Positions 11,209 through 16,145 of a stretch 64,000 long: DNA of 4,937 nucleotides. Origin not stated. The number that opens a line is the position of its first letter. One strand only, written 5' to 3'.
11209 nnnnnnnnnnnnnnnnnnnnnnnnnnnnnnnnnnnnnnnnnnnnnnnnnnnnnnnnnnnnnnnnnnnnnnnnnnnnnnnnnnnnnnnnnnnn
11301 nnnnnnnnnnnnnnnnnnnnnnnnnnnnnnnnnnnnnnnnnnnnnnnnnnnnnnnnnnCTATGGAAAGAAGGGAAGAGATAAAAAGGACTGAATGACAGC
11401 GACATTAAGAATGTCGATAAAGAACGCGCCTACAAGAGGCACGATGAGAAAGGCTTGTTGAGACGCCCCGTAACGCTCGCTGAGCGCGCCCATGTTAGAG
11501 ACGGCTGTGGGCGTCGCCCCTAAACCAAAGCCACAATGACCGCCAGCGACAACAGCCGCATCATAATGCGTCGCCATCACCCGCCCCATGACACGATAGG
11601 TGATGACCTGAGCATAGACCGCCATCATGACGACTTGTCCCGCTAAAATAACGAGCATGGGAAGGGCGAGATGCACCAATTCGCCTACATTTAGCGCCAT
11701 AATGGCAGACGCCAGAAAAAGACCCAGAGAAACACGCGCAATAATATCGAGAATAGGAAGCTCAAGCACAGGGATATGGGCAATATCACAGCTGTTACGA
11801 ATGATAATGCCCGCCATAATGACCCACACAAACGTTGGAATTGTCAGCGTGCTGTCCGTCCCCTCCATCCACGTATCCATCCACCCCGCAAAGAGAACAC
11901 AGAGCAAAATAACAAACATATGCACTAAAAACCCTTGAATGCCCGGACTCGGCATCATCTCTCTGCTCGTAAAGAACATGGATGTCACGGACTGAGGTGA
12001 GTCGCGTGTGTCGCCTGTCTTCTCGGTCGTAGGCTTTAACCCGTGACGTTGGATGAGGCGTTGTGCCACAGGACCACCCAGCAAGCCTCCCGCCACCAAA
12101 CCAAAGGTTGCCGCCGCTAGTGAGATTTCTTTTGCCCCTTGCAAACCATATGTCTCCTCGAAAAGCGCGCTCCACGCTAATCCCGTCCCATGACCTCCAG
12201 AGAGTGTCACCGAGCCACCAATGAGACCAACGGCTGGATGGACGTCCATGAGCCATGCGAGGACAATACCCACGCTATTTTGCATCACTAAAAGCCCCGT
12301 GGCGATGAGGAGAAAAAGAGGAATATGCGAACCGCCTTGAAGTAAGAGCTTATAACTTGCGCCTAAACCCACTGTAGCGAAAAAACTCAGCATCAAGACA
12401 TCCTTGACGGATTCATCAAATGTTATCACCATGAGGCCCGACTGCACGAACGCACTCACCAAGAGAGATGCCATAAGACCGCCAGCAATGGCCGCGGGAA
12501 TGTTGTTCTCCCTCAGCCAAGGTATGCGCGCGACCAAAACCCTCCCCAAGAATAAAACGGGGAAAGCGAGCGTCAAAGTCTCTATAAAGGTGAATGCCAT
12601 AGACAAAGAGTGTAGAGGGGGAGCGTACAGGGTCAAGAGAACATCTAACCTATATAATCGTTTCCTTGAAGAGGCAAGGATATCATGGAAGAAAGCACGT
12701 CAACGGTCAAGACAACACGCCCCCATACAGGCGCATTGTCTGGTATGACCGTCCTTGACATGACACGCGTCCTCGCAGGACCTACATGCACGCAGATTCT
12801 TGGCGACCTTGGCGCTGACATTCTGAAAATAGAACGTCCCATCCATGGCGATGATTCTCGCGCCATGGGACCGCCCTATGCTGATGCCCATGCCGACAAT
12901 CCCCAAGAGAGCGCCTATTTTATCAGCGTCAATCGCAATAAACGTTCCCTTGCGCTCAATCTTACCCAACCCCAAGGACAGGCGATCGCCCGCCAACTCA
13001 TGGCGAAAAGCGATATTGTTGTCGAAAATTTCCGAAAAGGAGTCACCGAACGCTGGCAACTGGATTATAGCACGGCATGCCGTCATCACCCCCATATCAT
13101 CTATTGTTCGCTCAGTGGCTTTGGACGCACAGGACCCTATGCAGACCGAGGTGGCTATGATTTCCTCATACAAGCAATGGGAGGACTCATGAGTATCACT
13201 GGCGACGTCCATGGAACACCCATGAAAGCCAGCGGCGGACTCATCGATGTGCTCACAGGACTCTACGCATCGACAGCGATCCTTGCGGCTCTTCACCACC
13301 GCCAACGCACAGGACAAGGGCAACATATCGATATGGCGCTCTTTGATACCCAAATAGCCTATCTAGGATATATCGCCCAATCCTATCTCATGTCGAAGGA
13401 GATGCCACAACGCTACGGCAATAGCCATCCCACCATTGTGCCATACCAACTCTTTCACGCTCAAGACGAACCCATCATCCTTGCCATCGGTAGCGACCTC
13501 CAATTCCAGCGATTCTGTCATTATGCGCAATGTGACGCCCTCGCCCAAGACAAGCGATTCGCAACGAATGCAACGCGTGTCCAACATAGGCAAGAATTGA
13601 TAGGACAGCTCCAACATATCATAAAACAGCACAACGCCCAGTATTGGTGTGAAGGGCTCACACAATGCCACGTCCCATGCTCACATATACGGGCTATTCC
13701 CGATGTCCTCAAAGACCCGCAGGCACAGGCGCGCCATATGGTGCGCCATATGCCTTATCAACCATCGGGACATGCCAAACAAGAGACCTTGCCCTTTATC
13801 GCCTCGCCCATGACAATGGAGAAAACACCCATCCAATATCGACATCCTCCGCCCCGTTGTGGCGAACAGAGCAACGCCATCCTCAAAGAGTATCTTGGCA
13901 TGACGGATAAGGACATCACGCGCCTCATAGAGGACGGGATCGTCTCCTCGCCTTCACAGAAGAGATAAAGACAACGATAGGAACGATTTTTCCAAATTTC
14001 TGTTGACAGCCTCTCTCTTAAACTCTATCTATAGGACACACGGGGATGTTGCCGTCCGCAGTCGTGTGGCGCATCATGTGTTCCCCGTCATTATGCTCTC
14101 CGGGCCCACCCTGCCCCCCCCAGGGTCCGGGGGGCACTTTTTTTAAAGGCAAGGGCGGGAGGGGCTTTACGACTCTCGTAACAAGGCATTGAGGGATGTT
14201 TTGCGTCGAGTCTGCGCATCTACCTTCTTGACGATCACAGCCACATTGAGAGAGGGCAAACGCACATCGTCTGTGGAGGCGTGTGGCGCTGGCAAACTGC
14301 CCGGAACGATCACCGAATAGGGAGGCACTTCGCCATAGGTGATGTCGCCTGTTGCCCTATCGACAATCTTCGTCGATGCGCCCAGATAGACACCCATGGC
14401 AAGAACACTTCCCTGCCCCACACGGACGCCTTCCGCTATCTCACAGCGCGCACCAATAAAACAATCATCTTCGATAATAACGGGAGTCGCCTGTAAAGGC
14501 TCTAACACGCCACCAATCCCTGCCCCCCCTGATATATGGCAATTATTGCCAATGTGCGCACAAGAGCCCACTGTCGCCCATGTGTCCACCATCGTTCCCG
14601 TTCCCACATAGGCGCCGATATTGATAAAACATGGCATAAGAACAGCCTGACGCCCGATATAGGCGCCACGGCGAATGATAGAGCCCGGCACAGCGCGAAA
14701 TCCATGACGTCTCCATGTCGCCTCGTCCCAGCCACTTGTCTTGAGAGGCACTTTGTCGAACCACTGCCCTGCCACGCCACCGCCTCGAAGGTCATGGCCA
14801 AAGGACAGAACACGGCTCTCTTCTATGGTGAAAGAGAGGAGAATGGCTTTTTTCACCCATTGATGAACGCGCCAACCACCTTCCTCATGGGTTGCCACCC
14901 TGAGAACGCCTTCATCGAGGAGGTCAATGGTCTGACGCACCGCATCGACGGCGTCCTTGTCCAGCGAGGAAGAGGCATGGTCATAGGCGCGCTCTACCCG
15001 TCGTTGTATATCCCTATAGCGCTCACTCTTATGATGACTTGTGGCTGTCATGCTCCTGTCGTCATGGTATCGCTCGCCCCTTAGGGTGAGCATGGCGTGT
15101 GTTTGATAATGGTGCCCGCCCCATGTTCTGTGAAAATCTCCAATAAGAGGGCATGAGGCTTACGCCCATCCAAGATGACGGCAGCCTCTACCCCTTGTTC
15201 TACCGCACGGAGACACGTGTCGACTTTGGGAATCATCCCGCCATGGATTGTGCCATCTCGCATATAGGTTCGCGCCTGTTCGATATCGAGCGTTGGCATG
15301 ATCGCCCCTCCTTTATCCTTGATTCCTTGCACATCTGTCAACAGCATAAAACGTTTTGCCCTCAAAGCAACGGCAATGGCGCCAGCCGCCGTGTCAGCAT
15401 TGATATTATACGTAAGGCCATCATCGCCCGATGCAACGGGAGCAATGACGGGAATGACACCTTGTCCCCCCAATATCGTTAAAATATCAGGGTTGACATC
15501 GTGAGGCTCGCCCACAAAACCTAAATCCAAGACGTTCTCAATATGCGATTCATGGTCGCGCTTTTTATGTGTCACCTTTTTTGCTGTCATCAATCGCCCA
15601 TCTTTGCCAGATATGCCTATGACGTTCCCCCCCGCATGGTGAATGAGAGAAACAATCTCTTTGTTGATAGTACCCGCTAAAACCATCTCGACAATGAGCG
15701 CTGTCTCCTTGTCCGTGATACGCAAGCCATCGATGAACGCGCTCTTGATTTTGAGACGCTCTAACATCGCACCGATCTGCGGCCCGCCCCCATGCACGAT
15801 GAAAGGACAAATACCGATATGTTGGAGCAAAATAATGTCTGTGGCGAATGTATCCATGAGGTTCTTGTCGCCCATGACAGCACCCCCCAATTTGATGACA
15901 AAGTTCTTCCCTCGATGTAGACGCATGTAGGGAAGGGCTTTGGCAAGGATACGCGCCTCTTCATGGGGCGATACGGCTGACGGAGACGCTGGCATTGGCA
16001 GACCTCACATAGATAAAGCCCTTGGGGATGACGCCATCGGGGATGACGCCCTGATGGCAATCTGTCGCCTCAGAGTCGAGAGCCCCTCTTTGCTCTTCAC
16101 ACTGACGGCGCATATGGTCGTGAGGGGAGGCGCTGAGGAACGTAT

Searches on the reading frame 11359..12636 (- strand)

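Call 9: search_protein_families(library=ncbifam, proteins=[window:11359-12636:-], max_evalue=0.00001)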
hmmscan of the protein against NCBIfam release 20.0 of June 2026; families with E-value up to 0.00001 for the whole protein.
window:11359-12636:- (425 aa): 1 family
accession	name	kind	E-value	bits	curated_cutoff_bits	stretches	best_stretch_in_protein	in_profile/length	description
TIGR00210.1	gltS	equivalog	4.7e-123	410.8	310.75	1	15-422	3-397/398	sodium/glutamate symporter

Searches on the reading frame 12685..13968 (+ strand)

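Call 9: search_protein_families(library=ncbifam, proteins=[window:12685-13968:+], max_evalue=0.00001)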
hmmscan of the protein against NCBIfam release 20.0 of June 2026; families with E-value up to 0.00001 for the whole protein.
window:12685-13968:+ (427 aa): 7 families
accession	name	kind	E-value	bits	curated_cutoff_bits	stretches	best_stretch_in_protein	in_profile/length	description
NF052585.1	SucGlutTfsCaiB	equivalog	2.1e-119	398.6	750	1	16-403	6-388/394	succinate--glutarate CoA-transferase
NF041294.1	Scnl_mescCoAtase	equivalog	9.2e-86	288.3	700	1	16-400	2-380/381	succinyl-CoA:mesaconate CoA-transferase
NF008511.0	PRK11430.1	equivalog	4e-80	269.8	522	1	14-353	6-338/381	CoA:oxalate CoA-transferase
NF003809.0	PRK05398.1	subfamily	1.1e-66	225.2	442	2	16-223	3-204/416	formyl-CoA transferase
TIGR03253.1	oxalate_frc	equivalog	3.6e-62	210.4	504.2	2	17-222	3-202/416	formyl-CoA transferase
NF002914.1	PRK03525.1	equivalog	1.8e-37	129.2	413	1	10-420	2-397/400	L-carnitine CoA-transferase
TIGR04253.1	mesacon_CoA_iso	equivalog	3.9e-23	82.1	725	1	16-423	1-403/403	2-methylfumaryl-CoA isomerase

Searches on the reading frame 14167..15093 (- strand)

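Call 9: search_protein_families(library=ncbifam, proteins=[window:14167-15093:-], max_evalue=0.00001)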
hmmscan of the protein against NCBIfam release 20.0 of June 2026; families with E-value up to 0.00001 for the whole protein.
window:14167-15093:- (308 aa): 12 families
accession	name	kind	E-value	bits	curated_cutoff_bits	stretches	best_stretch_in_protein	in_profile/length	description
TIGR00965.1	dapD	equivalog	3.4e-109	364.5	375.4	1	31-306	4-269/271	2,3,4,5-tetrahydropyridine-2,6-dicarboxylate N-succinyltransferase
NF008808.1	PRK11830.1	equivalog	1.8e-103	345.3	204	1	51-306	2-243/243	2,3,4,5-tetrahydropyridine-2,6-dicarboxylate N-succinyltransferase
TIGR03532.1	DapD_Ac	equivalog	1.5e-30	106.5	231.75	1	133-235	88-191/231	2,3,4,5-tetrahydropyridine-2,6-dicarboxylate N-acetyltransferase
NF002060.0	PRK00892.1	subfamily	2.5e-10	40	207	0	135-194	123-183/345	UDP-3-O-(3-hydroxymyristoyl)glucosamine N-acyltransferase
TIGR03570.1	NeuD_NnaD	subfamily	3.3e-10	39.9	160.8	1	136-234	92-183/202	NeuD/PglB/VioB family sugar acetyltransferase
TIGR01853.1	lipid_A_lpxD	equivalog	1.6e-07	30.6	242.5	0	136-195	115-175/325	UDP-3-O-(3-hydroxymyristoyl)glucosamine N-acyltransferase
TIGR03536.1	DapD_gpp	equivalog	7.1e-07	28.4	518.45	1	131-243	178-287/341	2,3,4,5-tetrahydropyridine-2,6-dicarboxylate N-succinyltransferase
NF003657.0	PRK05289.1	equivalog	1e-06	28.1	226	0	136-230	8-101/264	acyl-ACP--UDP-N-acetylglucosamine O-acyltransferase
TIGR01852.1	lipid_A_lpxA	equivalog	1.3e-06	27.9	231.05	0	136-230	3-96/254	acyl-ACP--UDP-N-acetylglucosamine O-acyltransferase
TIGR03535.1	DapD_actino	equivalog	2e-06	27.1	441.5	1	132-247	154-266/320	2,3,4,5-tetrahydropyridine-2,6-dicarboxylate N-succinyltransferase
NF007797.0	PRK10502.1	subfamily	2.1e-06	27.5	192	1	151-235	67-156/183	WcaF family extracellular polysaccharide biosynthesis acetyltransferase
NF052502.1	man1P_GTase_Rv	exception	2.1e-06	26.9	440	0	135-192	279-335/352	mannose-1-phosphate guanylyltransferase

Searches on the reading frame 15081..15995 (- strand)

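Call 9: search_protein_families(library=ncbifam, proteins=[window:15081-15995:-], max_evalue=0.00001)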
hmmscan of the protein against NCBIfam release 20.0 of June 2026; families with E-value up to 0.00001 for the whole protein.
window:15081-15995:- (304 aa): 13 families
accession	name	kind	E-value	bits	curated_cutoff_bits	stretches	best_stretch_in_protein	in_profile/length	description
TIGR00761.1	argB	equivalog_domain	9.6e-72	241.2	151.3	1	32-274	2-231/231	acetylglutamate kinase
NF003387.0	PRK04531.1-2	equivalog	4.2e-39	134.2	426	1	28-299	35-288/441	acetylglutamate kinase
NF003641.0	PRK05279.1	equivalog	1.6e-37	129.4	344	1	13-300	9-292/441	amino-acid N-acetyltransferase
TIGR01890.1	N-Ac-Glu-synth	equivalog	4.8e-34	118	202.85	1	17-300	5-280/429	amino-acid N-acetyltransferase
NF010659.0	PRK14058.1-1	equivalog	2.9e-33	115.1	223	1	32-297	2-266/267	[LysW]-aminoadipate kinase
NF010662.0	PRK14058.1-4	equivalog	8.6e-32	110.3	194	1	33-284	3-251/264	[LysW]-aminoadipate/[LysW]-glutamate kinase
NF010661.0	PRK14058.1-3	equivalog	3.2e-25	88.8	251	1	32-278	3-254/283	acetylglutamate/acetylaminoadipate kinase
NF003386.0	PRK04531.1-1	equivalog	3e-23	82.4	417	1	30-299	42-293/442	acetylglutamate kinase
NF010660.0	PRK14058.1-2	equivalog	1.8e-14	54.2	241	1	33-274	3-239/249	[LysW]-aminoadipate/[LysW]-glutamate kinase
NF009008.0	PRK12354.1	subfamily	2e-10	40.3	361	1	169-281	174-287/308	carbamate kinase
NF040647.1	IPPK_Arch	equivalog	8.1e-10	38.4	120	1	178-297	130-259/259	isopentenyl phosphate kinase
TIGR00746.1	arcC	equivalog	3.3e-09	36.2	358.25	1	168-297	179-307/309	carbamate kinase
NF009007.0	PRK12352.1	subfamily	1.7e-08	33.7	266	1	174-276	190-297/316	carbamate kinase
